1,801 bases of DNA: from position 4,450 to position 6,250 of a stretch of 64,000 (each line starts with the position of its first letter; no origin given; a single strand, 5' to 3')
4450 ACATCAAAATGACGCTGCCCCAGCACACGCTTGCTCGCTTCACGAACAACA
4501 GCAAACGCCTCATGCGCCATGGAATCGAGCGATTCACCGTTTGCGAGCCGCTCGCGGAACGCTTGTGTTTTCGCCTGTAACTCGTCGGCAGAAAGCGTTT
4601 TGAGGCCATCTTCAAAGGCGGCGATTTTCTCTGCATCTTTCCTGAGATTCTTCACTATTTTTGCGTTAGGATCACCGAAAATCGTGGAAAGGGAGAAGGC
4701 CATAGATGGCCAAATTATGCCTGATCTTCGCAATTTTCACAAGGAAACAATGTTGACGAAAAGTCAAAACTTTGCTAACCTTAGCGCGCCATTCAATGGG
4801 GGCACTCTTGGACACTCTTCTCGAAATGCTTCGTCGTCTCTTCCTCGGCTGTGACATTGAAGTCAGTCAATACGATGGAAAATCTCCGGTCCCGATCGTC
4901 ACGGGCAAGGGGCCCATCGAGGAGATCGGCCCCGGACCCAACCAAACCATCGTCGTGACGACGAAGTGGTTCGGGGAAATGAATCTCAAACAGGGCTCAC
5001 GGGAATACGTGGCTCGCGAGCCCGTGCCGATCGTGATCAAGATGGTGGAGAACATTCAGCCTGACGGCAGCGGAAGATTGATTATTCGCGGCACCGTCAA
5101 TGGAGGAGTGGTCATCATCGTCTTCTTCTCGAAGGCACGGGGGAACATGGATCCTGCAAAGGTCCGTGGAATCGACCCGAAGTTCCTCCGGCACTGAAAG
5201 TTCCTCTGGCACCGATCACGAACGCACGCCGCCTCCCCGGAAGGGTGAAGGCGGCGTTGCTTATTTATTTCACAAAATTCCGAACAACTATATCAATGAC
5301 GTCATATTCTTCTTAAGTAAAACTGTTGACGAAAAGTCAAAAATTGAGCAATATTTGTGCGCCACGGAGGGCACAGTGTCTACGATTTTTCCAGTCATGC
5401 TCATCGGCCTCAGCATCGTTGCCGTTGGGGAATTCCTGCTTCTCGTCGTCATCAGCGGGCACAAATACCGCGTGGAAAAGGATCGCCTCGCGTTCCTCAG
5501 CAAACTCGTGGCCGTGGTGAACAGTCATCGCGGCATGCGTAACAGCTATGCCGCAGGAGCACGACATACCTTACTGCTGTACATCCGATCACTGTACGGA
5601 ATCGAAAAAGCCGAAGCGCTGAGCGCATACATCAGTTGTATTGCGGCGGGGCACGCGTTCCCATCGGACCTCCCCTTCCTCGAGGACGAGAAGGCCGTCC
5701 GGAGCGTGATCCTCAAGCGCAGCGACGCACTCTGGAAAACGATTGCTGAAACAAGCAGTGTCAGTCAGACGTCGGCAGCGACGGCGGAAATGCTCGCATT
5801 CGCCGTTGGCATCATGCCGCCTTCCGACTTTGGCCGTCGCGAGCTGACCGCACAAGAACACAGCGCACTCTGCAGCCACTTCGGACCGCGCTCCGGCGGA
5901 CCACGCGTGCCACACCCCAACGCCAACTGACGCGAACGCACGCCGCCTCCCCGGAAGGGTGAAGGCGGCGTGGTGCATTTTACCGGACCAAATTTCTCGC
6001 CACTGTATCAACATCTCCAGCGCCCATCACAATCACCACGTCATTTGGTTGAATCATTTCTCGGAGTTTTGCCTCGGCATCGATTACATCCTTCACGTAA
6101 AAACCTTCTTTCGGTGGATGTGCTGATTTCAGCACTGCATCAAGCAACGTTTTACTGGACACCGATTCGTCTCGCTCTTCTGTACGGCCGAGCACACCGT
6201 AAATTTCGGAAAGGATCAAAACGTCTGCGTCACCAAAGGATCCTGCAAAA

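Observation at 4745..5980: Twin gene cassettes sharing an identical palindromic operator/promoter motif and an identical 39-bp terminator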

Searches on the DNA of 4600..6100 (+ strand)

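Call 30: search_rna_families(source=window, start=4600, end=6100, threshold=evalue, max_evalue=10)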
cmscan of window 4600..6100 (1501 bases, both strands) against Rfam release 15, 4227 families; matches with E-value up to 10: 4.
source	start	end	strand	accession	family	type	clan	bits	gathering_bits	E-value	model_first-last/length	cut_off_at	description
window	5332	5403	-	RF01634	ceN44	Gene; snRNA; snoRNA; CD-box;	-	18.1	70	1.4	1-74/74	no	Caenorhabditis snoRNA ceN44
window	4950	5047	+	RF03881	mir-59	Gene; miRNA;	-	18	80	1.9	1-66/66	no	mir-59 microRNA precursor family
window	5470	5534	-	RF00289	SNORND104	Gene; snRNA; snoRNA; CD-box;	CL00077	14.1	40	4.6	1-70/70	no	Small nucleolar RNA SNORD104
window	4949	5078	+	RF02175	SMAD5-AS1_3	Gene; lncRNA;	-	12.4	60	7.7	1-125/125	no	SMAD5 antisense RNA 1 conserved region 3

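Call 83: build_rna_model(alignment_id=A7)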
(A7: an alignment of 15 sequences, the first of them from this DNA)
Model R1 built from alignment A7 (15 sequences, 65 columns); structure: RNAalifold consensus.
model positions 63; base pairs 9; branch points 0; effective number of sequences 15; information 0.646 bits per position. Calibrated on 0.2 Mb of random sequence (short: E-values are rough).
structure used (alignment columns):
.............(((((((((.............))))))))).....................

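Call 84: search_with_rna_model(model_id=R1, sources=[window, L001, L005, L006, L007, L008, L009, L010, L011, L012, L013, L014, L015, L016, L017, L018, L019, L020, L021, L022, L023, L024, L025], max_evalue=1)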
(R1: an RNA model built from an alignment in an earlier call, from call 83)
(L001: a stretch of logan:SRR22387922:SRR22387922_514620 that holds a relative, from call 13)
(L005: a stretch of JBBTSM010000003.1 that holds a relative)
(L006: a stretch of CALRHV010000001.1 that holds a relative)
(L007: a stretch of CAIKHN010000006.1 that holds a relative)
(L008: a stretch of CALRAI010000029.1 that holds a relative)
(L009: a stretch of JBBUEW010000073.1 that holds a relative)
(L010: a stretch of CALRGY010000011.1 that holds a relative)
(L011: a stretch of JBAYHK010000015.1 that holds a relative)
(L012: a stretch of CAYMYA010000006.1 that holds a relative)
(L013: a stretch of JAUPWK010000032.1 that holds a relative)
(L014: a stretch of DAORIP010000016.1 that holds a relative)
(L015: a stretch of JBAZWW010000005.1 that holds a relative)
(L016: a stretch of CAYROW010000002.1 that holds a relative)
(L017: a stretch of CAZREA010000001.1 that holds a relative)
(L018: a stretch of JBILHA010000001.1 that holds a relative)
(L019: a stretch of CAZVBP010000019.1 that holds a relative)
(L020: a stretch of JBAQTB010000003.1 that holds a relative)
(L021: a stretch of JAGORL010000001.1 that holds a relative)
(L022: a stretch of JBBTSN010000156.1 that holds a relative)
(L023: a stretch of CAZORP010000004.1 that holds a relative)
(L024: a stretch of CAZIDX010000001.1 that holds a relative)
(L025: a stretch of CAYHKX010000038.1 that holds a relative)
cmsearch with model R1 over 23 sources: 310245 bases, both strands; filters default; matches with E-value up to 1: 44.
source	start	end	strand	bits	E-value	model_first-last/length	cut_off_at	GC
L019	7505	7566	-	57.9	1.6e-16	1-63/63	no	0.65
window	5214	5277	+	52.8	9.2e-15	1-63/63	no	0.55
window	5928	5991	+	51.3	3e-14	1-63/63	no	0.66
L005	8993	9057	-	49.7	1.1e-13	1-63/63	no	0.68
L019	8273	8334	-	49.4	1.4e-13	1-63/63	no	0.65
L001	1173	1234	+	49.1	1.8e-13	1-63/63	no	0.69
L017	8395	8457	-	49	1.8e-13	1-63/63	no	0.63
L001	1902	1963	+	45.6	2.6e-12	1-63/63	no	0.63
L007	7306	7370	-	45.6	2.7e-12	1-63/63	no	0.57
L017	7432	7489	-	40.8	1.2e-10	1-63/63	no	0.5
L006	7921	7981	-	39.3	3.7e-10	1-63/63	no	0.61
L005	8546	8605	-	37.9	1.1e-09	1-63/63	no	0.57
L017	7762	7819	-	37.6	1.5e-09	1-63/63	no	0.57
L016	7791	7854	-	35.9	5.7e-09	1-63/63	no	0.58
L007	7758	7820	-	35.2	1e-08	1-63/63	no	0.56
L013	4325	4385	+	32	1.2e-07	1-63/63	no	0.61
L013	4317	4377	-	31.7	1.5e-07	1-63/63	no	0.61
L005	9001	9065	+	26.7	7.9e-06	1-63/63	no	0.68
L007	7314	7378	+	26.2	1.2e-05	1-63/63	no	0.62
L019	7510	7574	+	24.8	3.3e-05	1-63/63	no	0.6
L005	8554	8611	+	20.5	0.0011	1-63/63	no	0.62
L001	1165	1226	-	20.2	0.0013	1-63/63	no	0.73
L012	11949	11993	+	20.1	0.0014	1-63/63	no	0.56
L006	7929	7989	+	19.4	0.0025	1-63/63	no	0.59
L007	1946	2011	-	18.4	0.0055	1-63/63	no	0.56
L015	5125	5186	+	16.8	0.018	1-63/63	no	0.58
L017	7453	7478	+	16.7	0.02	14-44/63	no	0.69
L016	1916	1981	-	16.2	0.031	1-63/63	no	0.61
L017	8416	8446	+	15.3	0.06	14-44/63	no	0.77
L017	2045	2110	-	13.9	0.19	1-63/63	no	0.61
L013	10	66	-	13.7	0.22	1-63/63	no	0.47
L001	1915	1942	-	13.5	0.25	14-42/63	no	0.75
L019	8296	8319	+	13.2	0.32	16-40/63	no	0.79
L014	2248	2304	-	13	0.37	1-63/63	no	0.51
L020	4346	4392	-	12.7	0.47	1-63/63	no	0.43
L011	584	644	+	12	0.86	1-63/63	no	0.51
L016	1925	1987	+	11.8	0.95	1-63/63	no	0.6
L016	7812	7842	+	11.8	0.98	14-43/63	no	0.68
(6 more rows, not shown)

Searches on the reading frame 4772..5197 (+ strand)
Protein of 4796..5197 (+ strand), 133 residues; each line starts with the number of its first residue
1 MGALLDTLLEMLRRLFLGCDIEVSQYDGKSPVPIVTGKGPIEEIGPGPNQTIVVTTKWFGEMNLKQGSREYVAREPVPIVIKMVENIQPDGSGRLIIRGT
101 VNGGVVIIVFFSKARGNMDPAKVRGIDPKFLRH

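Call 9: search_protein_families(library=pfam, proteins=[window:4796-5197:+], max_evalue=1)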
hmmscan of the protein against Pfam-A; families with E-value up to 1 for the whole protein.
window:4796-5197:+ (133 aa): 1 family
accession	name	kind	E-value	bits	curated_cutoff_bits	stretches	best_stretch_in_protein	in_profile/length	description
PF08351.18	TmcA_N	-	0.25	11.6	22.7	1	79-113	101-133/178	tRNA(Met) cytidine acetyltransferase TmcA, N-terminal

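Call 11: find_homologous_proteins(query=window:4796-5197:+, max_evalue=0.01)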
Query window:4796-5197:+ (133 aa): 2 proteins with E <= 0.01 among 5 candidates.
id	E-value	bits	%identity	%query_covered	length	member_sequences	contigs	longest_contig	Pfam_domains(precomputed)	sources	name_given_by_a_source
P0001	2.9e-82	291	100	100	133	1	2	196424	-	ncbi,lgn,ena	-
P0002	5.9e-17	80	45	95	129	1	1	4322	-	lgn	-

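Call 13: find_encoding_contigs(protein=P0002, flank=5000)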
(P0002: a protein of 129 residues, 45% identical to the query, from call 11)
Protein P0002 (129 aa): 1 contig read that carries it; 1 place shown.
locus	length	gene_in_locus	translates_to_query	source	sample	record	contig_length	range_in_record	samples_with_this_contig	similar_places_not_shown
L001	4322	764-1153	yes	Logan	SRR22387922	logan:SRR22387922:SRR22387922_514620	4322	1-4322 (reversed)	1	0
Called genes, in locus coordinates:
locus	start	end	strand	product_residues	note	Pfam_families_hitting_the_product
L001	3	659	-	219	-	?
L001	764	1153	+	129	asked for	-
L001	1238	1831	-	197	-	-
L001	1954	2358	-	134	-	PF04480:DUF559, PF18741:MTES_1575 (weak)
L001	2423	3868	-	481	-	PF01225:Mur_ligase, PF08245:Mur_ligase_M, PF02875:Mur_ligase_C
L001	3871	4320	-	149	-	?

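Call 14: find_encoding_contigs(protein=P0001, flank=10000)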
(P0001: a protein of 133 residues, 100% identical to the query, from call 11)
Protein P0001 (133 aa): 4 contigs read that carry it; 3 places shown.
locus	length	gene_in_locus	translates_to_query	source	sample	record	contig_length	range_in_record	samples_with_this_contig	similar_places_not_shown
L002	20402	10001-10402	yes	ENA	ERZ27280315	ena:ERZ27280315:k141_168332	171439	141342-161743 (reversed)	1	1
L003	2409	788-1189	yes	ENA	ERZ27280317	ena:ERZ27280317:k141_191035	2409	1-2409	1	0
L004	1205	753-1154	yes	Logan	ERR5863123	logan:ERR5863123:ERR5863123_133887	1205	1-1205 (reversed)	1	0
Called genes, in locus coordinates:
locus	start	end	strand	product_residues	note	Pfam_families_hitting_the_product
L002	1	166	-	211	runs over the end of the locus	-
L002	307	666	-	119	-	-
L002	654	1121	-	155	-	-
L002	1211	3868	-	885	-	PF02861:Clp_N (weak), PF00158:Sigma54_activat (faint), PF01078:Mg_chelatase (faint), PF13191:AAA_16 (faint), PF00004:AAA (weak), PF07724:AAA_2, PF07728:AAA_5, PF10431:ClpB_D2-small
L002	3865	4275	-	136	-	-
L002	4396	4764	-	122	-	-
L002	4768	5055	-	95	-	-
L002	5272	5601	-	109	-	-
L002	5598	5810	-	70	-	PF07866:DUF1653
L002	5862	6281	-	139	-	-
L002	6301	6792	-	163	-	PF00293:NUDIX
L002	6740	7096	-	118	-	-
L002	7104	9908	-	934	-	PF07517:SecA_DEAD, PF01043:SecA_PP_bind, PF21090:P-loop_SecA, PF07516:SecA_SW, PF02810:SEC-C (weak)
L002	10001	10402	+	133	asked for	-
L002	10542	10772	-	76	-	-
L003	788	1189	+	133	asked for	-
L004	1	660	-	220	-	?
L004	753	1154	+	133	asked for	-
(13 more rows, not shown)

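Call 19: find_related_loci(query=A1, collection=genome_contigs, flank=6000)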
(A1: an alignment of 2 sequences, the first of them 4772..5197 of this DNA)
Query A1 (141 aa) in genome_contigs; peptide patterns used: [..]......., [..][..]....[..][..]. (x = any residue, [..] = any of these).
43 stretches matched a pattern, but none encodes a relative of the query by tblastn (E <= 1e-3).

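Call 20: find_related_loci(query=A1, collection=metagenome_contigs, flank=6000)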
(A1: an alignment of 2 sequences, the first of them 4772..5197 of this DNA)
Query A1 (141 aa) in metagenome_contigs; peptide patterns used: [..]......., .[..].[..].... (x = any residue, [..] = any of these).
133 stretches matched a pattern, but none encodes a relative of the query by tblastn (E <= 1e-3).

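Call 43: search_protein_representatives(alignment_id=A2)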
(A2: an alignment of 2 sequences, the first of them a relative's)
Query: 2 sequences, 138 profile positions. Proteins with E-value up to 0.001 (for the whole library): 3; up to 1e-10: 2; up to 1e-30: 2. The best 3 are listed.
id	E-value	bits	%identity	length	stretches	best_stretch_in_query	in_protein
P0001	2.6e-71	254.3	-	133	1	1-138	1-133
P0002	4.9e-70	250.1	-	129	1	5-138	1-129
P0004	3.0e-05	40.3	-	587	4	75-124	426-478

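Call 53: predict_structure(alignment_id=A2)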
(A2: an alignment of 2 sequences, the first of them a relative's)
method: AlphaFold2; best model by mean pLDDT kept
length: 133 residues; sequences in the alignment: 2
mean_pLDDT: 75.5   pTM: 0.73
mean pLDDT of the five models: 75.5, 75.3, 70.2, 66.6, 64.1
residues with pLDDT >= 90: 3; 70-90: 86; 50-70: 42; < 50: 2
segments of 3 or more residues with pLDDT < 50: none
pLDDT, mean of each block of 10 residues (from residue 1): 79 86 76 76 87 86 64 78 77 78 75 65 63 50
secondary structure, 60 per line:
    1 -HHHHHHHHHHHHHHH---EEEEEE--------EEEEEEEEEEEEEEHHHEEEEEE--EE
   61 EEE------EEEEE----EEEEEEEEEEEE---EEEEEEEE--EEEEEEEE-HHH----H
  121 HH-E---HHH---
elements in order: H2-16 E20-25 E34-47 E51-56 E59-63 E70-74 E79-90 E94-101 E104-111

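Call 66: search_protein_families(library=padloc, proteins=[window:4796-5197:+], max_evalue=1)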
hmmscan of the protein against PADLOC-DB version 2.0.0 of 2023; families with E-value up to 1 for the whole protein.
window:4796-5197:+ (133 aa): 0 families

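Call 67: search_protein_families(library=phrogs, proteins=[window:4796-5197:+], max_evalue=1)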
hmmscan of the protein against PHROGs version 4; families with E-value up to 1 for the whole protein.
window:4796-5197:+ (133 aa): 0 families

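Call 68: search_protein_families(library=ncbifam, proteins=[window:4796-5197:+], max_evalue=1)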
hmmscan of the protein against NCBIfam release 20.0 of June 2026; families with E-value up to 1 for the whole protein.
window:4796-5197:+ (133 aa): 0 families

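Call 85: find_related_loci(query=A2, collection=viral_contigs, flank=3000)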
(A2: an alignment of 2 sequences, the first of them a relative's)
Query A2 (133 aa) in viral_contigs; peptide patterns used: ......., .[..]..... (x = any residue, [..] = any of these).
38 stretches matched a pattern, but none encodes a relative of the query by tblastn (E <= 1e-3).
